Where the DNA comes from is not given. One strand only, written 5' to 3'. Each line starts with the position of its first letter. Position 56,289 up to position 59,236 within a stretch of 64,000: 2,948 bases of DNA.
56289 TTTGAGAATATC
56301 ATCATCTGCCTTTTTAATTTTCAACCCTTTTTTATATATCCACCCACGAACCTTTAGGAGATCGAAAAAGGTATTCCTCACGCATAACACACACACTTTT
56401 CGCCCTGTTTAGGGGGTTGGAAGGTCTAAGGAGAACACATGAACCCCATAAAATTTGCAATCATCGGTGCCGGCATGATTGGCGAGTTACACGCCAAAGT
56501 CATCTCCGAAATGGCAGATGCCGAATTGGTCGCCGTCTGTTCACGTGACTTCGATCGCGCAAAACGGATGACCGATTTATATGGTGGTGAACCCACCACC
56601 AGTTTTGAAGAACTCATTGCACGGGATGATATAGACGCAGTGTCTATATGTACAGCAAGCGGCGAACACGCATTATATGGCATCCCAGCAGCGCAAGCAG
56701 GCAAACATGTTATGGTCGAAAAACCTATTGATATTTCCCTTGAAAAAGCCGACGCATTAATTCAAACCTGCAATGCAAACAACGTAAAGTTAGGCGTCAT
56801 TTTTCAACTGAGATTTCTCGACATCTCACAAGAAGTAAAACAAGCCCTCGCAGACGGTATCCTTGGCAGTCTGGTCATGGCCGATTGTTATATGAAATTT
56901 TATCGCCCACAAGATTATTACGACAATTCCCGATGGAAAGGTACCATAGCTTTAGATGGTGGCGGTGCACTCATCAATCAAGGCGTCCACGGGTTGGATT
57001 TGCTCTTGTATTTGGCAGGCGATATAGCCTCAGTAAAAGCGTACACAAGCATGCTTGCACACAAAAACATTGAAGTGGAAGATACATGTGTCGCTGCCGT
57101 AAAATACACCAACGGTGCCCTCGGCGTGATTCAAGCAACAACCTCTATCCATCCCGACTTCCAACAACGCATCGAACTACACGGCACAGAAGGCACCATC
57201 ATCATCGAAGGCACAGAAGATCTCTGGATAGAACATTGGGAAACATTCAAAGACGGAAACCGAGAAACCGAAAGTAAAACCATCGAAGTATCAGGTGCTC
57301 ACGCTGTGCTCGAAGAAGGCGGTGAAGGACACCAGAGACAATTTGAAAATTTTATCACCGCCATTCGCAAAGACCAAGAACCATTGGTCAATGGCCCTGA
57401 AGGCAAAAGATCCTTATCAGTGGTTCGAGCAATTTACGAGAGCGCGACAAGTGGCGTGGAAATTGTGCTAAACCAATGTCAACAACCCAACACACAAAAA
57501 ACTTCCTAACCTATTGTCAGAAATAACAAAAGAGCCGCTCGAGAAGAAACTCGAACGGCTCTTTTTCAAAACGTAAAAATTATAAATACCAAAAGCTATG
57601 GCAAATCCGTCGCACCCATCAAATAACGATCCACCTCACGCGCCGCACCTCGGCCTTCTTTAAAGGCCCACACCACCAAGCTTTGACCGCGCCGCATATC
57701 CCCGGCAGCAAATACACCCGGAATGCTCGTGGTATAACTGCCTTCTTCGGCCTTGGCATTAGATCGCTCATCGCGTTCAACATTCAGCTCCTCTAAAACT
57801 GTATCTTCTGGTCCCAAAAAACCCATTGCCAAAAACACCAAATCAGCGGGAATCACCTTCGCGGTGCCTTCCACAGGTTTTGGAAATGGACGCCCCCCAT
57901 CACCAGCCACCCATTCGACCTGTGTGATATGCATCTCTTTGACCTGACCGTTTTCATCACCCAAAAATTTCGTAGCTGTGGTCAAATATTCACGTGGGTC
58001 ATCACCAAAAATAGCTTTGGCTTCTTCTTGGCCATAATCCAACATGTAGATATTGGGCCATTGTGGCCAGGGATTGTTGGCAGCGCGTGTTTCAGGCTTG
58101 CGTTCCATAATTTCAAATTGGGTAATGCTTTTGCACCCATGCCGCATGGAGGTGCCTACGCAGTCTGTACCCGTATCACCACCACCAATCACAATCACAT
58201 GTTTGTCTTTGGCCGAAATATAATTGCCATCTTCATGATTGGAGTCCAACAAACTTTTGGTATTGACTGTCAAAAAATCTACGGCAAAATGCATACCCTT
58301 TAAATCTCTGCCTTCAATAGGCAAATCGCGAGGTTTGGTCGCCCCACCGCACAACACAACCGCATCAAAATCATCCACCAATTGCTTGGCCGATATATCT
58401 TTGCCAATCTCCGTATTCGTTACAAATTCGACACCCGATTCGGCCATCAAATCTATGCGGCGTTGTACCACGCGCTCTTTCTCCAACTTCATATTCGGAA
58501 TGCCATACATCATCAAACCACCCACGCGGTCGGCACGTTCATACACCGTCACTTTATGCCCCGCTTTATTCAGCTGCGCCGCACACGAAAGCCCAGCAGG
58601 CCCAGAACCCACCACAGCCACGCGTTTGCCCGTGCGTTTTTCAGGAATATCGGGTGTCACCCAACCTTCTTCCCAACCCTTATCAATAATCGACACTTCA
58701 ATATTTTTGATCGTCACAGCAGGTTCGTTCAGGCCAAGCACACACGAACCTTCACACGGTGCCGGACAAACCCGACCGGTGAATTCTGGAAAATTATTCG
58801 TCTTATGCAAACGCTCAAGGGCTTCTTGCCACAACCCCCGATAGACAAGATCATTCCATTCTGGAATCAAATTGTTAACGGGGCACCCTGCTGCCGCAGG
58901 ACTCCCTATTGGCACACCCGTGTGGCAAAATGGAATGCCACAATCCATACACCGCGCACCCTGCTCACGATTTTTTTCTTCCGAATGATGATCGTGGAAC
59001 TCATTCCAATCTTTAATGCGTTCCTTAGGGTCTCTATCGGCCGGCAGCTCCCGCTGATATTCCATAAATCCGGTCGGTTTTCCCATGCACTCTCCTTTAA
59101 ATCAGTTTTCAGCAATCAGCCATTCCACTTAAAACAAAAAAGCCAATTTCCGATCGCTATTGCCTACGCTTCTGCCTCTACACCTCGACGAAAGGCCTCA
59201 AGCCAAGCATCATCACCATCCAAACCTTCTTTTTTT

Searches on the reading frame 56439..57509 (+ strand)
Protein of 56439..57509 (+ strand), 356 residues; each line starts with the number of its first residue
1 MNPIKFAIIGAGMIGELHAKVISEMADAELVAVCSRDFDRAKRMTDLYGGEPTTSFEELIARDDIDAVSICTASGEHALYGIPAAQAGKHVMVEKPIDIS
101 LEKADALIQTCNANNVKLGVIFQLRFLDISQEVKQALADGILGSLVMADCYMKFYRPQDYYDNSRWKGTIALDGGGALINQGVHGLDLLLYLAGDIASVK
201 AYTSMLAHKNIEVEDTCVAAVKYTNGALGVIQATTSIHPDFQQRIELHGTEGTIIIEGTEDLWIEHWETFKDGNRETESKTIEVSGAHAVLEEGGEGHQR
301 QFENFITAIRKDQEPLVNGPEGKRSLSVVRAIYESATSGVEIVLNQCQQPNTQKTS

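Call 35: search_protein_families(library=pfam, proteins=[window:56439-57509:+], max_evalue=0.001)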
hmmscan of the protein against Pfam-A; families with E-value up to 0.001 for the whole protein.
window:56439-57509:+ (356 aa): 6 families
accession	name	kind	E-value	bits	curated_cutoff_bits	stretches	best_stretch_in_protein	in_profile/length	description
PF22725.1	GFO_IDH_MocA_C3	-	4.4e-30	104.7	27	1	131-254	2-123/124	GFO/IDH/MocA C-terminal domain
PF02894.22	GFO_IDH_MocA_C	-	1.1e-28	100.9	22.9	1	134-340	1-214/218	Oxidoreductase family, C-terminal alpha/beta domain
PF01408.29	GFO_IDH_MocA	-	2.2e-27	96.6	24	1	4-121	1-119/120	Oxidoreductase family, NAD-binding Rossmann fold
PF03447.22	NAD_binding_3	-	1.7e-06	29.2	24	1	10-117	1-112/116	Homoserine dehydrogenase, NAD binding domain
PF01488.26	Shikimate_DH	-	1.2e-05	25.8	24.3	1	5-77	14-88/138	Shikimate / quinate 5-dehydrogenase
PF08635.15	ox_reductase_C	-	0.00028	21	22.5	0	125-198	1-71/142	Putative oxidoreductase C terminal domain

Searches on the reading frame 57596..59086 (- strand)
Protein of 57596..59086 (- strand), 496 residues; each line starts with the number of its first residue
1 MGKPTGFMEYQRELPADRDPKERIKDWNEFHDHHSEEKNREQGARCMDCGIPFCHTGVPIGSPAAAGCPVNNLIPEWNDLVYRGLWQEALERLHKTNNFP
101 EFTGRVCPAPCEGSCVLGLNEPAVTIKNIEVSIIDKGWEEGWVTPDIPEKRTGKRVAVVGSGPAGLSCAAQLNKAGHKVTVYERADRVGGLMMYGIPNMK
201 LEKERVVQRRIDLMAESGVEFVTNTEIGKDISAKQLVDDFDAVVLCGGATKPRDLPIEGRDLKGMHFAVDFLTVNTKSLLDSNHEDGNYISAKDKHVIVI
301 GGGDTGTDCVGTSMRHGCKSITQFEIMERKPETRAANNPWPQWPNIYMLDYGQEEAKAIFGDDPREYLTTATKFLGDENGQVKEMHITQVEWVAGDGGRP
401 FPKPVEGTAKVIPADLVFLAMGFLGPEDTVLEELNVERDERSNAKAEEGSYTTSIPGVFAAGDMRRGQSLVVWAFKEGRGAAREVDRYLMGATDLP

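Call 35: search_protein_families(library=pfam, proteins=[window:57596-59086:-], max_evalue=0.001)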
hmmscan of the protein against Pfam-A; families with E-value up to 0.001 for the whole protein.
window:57596-59086:- (496 aa): 15 families
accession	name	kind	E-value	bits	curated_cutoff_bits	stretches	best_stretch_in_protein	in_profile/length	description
PF07992.20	Pyr_redox_2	-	6.9e-30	104.9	26.1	1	155-478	2-291/291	Pyridine nucleotide-disulphide oxidoreductase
PF14691.11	Fer4_20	-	6.5e-21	74.7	25.8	1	23-141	1-112/113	Dihydroprymidine dehydrogenase domain II, 4Fe-4S cluster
PF01266.30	DAO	-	6e-13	49.5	27.9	1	155-189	1-35/353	FAD dependent oxidoreductase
PF00070.33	Pyr_redox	-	1.2e-11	45.4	22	1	155-227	1-63/82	Pyridine nucleotide-disulphide oxidoreductase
PF13450.12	NAD_binding_8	-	1.6e-11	44.7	21.9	1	158-192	1-35/68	NAD(P)-binding Rossmann-like domain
PF13738.12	Pyr_redox_3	-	1.5e-09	38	30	0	158-189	2-34/305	Pyridine nucleotide-disulphide oxidoreductase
PF01593.30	Amino_oxidase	-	7.6e-09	35.8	19.8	1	164-192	2-30/443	Flavin containing amine oxidoreductase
PF00890.30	FAD_binding_2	-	1.5e-07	31.4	20.4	1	156-218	2-72/414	FAD binding domain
PF03486.20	HI0933_like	-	1.6e-07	31.5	50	1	155-189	2-36/244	HI0933-like protein Rossmann domain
PF12831.13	FAD_oxidored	-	1.5e-06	28.2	27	1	156-197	2-43/416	FAD dependent oxidoreductase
PF13241.12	NAD_binding_7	-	9e-06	26.7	22.1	0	152-198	6-41/104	Putative NAD(P)-binding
PF01134.28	GIDA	-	1.2e-05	25.1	22.1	0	156-215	2-60/391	Glucose inhibited division protein A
PF01946.23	Thi4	-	2.6e-05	24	26.2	1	156-195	20-60/235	Thi4 family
PF00743.25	FMO-like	-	3.2e-05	23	22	0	154-193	2-41/532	Flavin-binding monooxygenase-like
PF01494.25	FAD_binding_3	-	0.0003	20.6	22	1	156-186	4-34/349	FAD binding domain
